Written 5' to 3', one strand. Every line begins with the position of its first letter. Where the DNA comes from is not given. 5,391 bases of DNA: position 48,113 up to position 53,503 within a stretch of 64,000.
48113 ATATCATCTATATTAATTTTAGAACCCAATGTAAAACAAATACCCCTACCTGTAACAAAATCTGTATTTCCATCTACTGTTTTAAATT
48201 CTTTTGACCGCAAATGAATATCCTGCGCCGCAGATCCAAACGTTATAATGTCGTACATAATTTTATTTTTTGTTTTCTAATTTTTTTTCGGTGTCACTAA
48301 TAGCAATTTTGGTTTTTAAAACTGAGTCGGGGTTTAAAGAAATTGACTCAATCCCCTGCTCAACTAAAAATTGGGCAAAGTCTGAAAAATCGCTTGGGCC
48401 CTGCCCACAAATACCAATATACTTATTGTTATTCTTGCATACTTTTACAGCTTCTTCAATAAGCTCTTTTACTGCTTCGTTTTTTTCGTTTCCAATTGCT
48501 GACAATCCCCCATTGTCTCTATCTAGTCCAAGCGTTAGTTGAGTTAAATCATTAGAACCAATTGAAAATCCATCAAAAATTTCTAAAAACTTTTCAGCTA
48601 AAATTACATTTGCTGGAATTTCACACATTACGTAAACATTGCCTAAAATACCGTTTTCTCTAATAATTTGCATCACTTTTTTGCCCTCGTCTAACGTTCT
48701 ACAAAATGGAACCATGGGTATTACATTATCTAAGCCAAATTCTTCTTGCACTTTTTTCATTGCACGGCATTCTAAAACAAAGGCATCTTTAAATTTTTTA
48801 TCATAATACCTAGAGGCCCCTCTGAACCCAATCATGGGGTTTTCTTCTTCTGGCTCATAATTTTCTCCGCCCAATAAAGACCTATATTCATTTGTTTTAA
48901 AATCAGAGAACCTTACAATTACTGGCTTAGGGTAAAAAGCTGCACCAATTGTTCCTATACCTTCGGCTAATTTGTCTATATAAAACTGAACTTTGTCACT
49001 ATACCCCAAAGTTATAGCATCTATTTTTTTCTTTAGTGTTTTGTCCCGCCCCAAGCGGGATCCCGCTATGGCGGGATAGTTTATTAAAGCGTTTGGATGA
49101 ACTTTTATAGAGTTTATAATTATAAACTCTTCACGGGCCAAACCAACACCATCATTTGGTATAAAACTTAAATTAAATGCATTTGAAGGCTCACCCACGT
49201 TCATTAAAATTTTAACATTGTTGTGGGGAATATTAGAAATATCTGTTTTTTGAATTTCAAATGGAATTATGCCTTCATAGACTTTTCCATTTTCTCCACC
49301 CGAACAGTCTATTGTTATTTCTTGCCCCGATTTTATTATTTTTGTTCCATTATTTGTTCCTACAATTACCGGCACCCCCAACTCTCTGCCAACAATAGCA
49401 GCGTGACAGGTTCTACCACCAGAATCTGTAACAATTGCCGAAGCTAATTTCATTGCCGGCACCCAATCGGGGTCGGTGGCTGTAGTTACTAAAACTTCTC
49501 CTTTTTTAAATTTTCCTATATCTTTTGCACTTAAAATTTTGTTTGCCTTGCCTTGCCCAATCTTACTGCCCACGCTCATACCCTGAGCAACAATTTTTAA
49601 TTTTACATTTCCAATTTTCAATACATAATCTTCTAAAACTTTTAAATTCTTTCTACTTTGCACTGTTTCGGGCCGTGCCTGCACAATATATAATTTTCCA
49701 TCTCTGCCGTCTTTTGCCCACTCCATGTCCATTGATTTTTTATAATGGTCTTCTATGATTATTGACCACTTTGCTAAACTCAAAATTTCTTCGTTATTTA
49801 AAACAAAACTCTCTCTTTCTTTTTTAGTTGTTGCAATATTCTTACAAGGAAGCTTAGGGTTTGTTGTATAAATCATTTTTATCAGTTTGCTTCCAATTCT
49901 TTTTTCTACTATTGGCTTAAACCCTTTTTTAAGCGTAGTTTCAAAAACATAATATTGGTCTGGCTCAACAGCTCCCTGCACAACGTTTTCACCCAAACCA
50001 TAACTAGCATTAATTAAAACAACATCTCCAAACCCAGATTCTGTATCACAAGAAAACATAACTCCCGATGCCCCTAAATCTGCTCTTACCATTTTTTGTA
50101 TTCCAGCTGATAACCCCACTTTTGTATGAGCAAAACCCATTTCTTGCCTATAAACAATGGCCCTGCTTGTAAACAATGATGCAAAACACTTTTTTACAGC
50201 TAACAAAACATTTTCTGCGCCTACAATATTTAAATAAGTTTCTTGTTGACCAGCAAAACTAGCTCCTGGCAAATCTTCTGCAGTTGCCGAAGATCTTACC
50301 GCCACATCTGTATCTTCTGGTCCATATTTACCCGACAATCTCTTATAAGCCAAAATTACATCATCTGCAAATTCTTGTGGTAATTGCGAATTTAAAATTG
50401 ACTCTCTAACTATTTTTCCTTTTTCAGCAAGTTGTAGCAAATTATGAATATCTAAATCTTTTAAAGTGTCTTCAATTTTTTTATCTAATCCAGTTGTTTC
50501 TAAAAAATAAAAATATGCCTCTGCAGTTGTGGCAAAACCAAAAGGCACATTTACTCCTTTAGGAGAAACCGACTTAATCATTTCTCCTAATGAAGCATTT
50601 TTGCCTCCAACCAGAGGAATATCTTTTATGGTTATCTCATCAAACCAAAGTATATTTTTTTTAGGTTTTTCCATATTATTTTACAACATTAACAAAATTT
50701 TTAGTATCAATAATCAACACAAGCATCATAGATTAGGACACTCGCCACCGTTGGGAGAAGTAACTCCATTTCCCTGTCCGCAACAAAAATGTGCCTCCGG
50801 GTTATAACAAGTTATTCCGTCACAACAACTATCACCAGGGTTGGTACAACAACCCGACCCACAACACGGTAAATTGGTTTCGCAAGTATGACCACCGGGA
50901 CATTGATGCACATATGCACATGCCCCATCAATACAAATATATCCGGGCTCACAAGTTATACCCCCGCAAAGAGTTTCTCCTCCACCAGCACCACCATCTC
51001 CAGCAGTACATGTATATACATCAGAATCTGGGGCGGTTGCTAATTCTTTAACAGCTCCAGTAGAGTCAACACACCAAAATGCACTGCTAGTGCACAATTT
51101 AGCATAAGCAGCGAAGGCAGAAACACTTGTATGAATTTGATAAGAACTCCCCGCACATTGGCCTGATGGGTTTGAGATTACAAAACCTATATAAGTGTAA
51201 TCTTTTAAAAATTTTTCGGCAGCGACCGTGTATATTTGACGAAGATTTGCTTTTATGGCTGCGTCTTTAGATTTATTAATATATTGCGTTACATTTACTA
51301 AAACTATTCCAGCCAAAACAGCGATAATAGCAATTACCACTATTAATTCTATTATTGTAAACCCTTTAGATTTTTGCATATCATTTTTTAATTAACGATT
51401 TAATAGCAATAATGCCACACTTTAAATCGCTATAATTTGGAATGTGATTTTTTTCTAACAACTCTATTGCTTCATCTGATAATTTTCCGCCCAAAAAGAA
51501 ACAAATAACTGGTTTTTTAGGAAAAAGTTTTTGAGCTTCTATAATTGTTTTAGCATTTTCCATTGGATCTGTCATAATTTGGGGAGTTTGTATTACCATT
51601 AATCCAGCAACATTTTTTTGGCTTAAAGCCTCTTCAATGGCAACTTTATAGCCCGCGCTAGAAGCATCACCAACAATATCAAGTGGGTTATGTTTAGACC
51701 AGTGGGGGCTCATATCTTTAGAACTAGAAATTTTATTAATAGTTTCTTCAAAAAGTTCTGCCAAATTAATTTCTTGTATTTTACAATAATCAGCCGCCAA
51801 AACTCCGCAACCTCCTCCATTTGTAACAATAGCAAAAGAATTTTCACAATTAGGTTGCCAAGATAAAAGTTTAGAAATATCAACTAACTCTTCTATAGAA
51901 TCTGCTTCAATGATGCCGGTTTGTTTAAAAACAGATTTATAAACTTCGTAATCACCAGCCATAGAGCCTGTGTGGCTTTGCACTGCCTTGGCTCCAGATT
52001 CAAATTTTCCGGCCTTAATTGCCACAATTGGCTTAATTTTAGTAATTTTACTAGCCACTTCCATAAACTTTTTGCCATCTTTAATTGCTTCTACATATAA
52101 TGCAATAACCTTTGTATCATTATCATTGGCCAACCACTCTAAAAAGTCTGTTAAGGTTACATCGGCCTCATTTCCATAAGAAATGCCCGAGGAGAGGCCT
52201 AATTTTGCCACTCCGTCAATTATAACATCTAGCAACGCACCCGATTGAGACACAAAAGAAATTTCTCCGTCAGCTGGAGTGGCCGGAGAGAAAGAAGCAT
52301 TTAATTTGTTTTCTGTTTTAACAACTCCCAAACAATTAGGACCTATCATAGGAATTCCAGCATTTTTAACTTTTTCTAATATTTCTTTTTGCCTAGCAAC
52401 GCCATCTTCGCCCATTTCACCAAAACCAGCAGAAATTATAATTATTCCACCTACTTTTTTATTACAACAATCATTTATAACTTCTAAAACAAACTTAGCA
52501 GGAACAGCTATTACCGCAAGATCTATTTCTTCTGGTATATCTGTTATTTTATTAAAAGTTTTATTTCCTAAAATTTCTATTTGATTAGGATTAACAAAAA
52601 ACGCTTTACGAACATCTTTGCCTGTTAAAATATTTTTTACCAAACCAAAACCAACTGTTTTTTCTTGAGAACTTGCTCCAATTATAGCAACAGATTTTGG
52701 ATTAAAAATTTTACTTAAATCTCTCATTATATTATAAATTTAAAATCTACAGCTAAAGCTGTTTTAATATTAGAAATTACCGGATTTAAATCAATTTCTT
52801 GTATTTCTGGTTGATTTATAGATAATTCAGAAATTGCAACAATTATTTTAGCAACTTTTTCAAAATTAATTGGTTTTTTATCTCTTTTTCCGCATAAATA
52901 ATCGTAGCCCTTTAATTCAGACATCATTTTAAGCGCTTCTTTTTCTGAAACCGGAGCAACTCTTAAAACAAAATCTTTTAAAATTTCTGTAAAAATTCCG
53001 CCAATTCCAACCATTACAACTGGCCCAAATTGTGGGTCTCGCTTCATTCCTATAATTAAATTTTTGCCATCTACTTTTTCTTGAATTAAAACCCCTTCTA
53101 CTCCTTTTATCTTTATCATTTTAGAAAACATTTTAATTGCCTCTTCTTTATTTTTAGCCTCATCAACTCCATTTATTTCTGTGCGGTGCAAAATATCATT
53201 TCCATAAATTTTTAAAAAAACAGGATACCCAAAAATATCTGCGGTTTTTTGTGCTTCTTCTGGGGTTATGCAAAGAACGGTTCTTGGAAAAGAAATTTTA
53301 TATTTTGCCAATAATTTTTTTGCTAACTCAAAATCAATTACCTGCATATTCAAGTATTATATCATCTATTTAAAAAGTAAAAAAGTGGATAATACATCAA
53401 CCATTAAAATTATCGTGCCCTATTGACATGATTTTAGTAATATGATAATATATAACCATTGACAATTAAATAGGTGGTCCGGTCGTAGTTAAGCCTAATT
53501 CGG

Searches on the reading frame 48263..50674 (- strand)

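Call 87: search_protein_families(library=pfam, proteins=[window:48263-50674:-], max_evalue=0.001)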
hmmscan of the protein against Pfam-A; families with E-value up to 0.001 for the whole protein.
window:48263-50674:- (803 aa): 3 families
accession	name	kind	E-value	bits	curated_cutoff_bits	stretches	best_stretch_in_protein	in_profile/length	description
PF01326.24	PPDK_N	-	4.2e-120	401.4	27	1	20-345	2-318/328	Pyruvate phosphate dikinase, AMP/ATP-binding domain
PF02896.24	PEP-utilizers_C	-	8.4e-57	193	22.8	1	484-795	17-291/293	PEP-utilising enzyme, PEP-binding domain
PF00391.29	PEP-utilizers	-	1.2e-26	92.6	23.1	1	389-460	1-72/72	PEP-utilising enzyme, mobile domain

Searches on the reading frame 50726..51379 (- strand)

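Call 87: search_protein_families(library=pfam, proteins=[window:50726-51379:-], max_evalue=0.001)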
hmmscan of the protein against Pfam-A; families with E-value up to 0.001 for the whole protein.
window:50726-51379:- (217 aa): 1 family
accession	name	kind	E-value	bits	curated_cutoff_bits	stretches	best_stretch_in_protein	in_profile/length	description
PF07963.17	N_methyl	-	4.7e-08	32.7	21.2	1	1-27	1-27/27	Prokaryotic N-terminal methylation motif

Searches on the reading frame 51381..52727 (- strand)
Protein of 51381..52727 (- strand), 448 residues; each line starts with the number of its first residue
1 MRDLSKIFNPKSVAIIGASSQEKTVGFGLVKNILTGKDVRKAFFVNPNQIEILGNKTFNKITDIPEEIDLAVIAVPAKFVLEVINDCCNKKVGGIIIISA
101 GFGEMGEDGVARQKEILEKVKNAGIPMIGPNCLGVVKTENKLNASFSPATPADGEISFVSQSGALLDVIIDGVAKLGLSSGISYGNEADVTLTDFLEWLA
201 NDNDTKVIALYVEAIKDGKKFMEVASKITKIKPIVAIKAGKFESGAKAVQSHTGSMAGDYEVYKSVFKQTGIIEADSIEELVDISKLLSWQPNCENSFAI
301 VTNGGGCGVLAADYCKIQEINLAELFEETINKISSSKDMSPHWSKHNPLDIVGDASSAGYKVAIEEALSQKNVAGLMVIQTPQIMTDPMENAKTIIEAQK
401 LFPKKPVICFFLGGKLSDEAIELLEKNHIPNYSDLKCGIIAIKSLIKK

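Call 87: search_protein_families(library=pfam, proteins=[window:51381-52727:-], max_evalue=0.001)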
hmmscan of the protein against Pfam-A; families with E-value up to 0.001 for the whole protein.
window:51381-52727:- (448 aa): 4 families
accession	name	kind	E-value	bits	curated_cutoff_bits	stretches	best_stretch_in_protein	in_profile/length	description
PF13607.11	Succ_CoA_lig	-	1e-49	168.3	27.4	1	154-288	2-138/138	Succinyl-CoA ligase like flavodoxin domain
PF13380.12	CoA_binding_2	-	1.2e-20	74.6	22.8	1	11-136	1-114/116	CoA binding domain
PF02629.25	CoA_binding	-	1.1e-11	45.8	22.3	1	9-101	2-97/97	CoA binding domain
PF19045.5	Ligase_CoA_2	-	1.1e-06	29.3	23.7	1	300-433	3-138/162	Ligase-CoA domain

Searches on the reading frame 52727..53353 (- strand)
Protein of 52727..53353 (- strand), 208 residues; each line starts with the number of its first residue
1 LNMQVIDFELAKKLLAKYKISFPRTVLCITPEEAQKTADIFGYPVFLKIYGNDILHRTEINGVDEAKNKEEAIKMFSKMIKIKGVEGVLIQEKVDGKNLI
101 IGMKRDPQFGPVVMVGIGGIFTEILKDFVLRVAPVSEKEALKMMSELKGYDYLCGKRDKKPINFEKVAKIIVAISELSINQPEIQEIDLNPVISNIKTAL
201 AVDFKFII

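Call 87: search_protein_families(library=pfam, proteins=[window:52727-53353:-], max_evalue=0.001)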
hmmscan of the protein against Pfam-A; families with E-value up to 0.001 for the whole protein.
window:52727-53353:- (208 aa): 1 family
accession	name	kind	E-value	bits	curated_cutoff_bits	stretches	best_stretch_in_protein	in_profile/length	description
PF13549.11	ATP-grasp_5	-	2.9e-55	187.5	27.6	1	9-207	13-220/221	ATP-grasp domain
